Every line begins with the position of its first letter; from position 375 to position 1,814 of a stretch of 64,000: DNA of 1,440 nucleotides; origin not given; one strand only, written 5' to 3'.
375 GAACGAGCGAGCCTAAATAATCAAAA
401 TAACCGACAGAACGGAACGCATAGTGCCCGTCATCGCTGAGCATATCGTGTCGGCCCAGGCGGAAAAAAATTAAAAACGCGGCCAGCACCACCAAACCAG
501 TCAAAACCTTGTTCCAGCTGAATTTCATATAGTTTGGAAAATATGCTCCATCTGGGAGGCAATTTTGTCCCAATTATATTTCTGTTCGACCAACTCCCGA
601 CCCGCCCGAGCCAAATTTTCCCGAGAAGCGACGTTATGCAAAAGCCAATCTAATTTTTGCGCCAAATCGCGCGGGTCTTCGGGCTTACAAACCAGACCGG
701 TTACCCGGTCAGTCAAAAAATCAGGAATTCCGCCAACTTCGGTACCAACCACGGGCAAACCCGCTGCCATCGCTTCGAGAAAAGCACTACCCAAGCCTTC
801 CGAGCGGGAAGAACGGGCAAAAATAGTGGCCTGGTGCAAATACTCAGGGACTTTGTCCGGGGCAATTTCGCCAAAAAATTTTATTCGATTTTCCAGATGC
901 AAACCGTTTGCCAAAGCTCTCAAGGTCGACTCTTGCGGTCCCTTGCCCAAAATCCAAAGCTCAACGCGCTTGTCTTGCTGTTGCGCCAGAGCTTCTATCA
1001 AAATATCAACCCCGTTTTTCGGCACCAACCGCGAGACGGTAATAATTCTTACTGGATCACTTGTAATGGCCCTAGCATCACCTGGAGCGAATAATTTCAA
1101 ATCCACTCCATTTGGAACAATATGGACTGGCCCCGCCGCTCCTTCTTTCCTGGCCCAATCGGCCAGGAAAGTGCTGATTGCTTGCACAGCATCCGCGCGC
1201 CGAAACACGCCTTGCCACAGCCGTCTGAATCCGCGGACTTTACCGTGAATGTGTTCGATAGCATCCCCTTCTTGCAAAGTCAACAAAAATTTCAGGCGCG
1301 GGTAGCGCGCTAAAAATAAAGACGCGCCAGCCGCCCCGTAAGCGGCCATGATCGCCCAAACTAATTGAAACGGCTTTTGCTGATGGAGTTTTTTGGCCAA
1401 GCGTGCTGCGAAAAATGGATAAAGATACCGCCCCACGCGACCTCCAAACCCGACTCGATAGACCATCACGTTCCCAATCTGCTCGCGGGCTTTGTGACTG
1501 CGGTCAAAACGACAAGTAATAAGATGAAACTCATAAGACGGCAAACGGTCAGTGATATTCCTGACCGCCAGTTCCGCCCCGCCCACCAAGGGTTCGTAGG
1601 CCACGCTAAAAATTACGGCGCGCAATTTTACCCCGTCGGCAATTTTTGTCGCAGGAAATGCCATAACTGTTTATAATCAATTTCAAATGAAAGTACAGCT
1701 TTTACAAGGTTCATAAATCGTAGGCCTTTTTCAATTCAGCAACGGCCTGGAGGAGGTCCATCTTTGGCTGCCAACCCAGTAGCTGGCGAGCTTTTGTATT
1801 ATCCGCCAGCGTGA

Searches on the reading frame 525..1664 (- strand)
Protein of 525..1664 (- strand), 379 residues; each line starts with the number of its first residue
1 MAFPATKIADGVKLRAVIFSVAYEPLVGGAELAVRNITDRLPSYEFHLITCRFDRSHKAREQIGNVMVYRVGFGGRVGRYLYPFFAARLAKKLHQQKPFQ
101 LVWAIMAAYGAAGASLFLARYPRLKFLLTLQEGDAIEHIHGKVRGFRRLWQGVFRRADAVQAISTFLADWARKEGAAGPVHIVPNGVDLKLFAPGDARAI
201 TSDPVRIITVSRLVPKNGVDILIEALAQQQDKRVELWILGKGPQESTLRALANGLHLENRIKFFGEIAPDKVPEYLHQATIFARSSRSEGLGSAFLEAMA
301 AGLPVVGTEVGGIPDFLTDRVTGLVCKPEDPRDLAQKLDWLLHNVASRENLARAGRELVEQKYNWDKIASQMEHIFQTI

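Call 40: find_encoding_contigs(protein=window:525-1664:-, flank=10000, max_places=2)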
Protein window:525-1664:- (379 aa): 9 contigs read that carry it; 2 places shown.
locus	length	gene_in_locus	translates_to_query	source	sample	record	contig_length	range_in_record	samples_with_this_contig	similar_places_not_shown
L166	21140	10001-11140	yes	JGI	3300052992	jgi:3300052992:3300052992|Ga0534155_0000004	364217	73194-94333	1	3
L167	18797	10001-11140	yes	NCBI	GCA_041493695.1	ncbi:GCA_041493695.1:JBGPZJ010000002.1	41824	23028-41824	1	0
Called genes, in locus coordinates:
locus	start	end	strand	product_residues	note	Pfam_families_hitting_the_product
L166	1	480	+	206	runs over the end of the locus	PF01944:SpoIIM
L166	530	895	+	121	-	PF01035:DNA_binding_1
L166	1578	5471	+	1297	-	-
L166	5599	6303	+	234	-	PF23914:TPR_CcmH_CycH (faint), PF13424:TPR_12 (faint), PF13428:TPR_14 (faint), PF13431:TPR_17 (faint), PF00515:TPR_1 (faint), PF07719:TPR_2 (faint), PF13432:TPR_16 (faint), PF13181:TPR_8 (weak), +2 more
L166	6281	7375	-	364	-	PF13439:Glyco_transf_4, PF13477:Glyco_trans_4_2, PF13579:Glyco_trans_4_4, PF13692:Glyco_trans_1_4, PF13524:Glyco_trans_1_2 (weak), PF00534:Glycos_transf_1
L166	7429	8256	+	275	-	PF03721:UDPG_MGDP_dh_N, PF00984:UDPG_MGDP_dh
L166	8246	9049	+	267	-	PF03721:UDPG_MGDP_dh_N, PF00984:UDPG_MGDP_dh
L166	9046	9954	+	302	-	PF01073:3Beta_HSD, PF01370:Epimerase, PF02719:Polysacc_synt_2, PF04321:RmlD_sub_bind, PF05368:NmrA, PF13460:NAD_binding_10, PF16363:GDP_Man_Dehyd, PF07993:NAD_binding_4, +1 more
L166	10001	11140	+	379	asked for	PF13439:Glyco_transf_4, PF13579:Glyco_trans_4_4, PF20706:GT4-conflict, PF00534:Glycos_transf_1, PF13692:Glyco_trans_1_4, PF13524:Glyco_trans_1_2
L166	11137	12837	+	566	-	PF02366:PMT, PF13231:PMT_2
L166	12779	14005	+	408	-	PF13439:Glyco_transf_4, PF13579:Glyco_trans_4_4, PF20706:GT4-conflict, PF00534:Glycos_transf_1, PF13692:Glyco_trans_1_4, PF13524:Glyco_trans_1_2 (weak)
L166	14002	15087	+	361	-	PF13439:Glyco_transf_4, PF13579:Glyco_trans_4_4, PF20706:GT4-conflict, PF00534:Glycos_transf_1, PF13692:Glyco_trans_1_4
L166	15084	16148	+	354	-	PF00534:Glycos_transf_1, PF13692:Glyco_trans_1_4, PF13524:Glyco_trans_1_2 (weak)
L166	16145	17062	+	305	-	-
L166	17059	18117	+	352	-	PF00534:Glycos_transf_1, PF13692:Glyco_trans_1_4, PF13524:Glyco_trans_1_2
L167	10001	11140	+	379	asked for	PF13439:Glyco_transf_4, PF13579:Glyco_trans_4_4, PF20706:GT4-conflict, PF00534:Glycos_transf_1, PF13692:Glyco_trans_1_4, PF13524:Glyco_trans_1_2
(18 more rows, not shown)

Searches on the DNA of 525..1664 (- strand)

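Call 42: search_rna_families(sources=[L166, L168], threshold=evalue, max_evalue=1)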
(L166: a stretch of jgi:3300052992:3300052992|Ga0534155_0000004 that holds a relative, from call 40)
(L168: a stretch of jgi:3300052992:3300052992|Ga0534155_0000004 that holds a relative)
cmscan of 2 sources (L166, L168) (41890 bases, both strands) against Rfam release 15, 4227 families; matches with E-value up to 1: 6.
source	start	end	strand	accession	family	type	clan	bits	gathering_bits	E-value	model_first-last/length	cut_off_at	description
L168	15727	15799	+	RF00005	tRNA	Gene; tRNA;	CL00001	75.4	29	6.9e-15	1-71/71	no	tRNA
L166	952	1022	+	RF00005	tRNA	Gene; tRNA;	CL00001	60.4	29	9.2e-11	1-71/71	no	tRNA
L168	2065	2148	-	RF00005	tRNA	Gene; tRNA;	CL00001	52.4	29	1.4e-08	1-71/71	no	tRNA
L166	5527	5604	+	RF02351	psRNA14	Gene; sRNA;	-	30.8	60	0.22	1-84/84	no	Proteobacteria sRNA psRNA14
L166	5538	5612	-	RF01393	isrJ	Gene; sRNA;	-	27.4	37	0.41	1-75/75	no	isrJ Hfq binding RNA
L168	15727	15800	-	RF04354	Plastid-ycf2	Cis-reg;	-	26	65.7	0.29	1-75/75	no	Plastid-ycf2 5UTR RNA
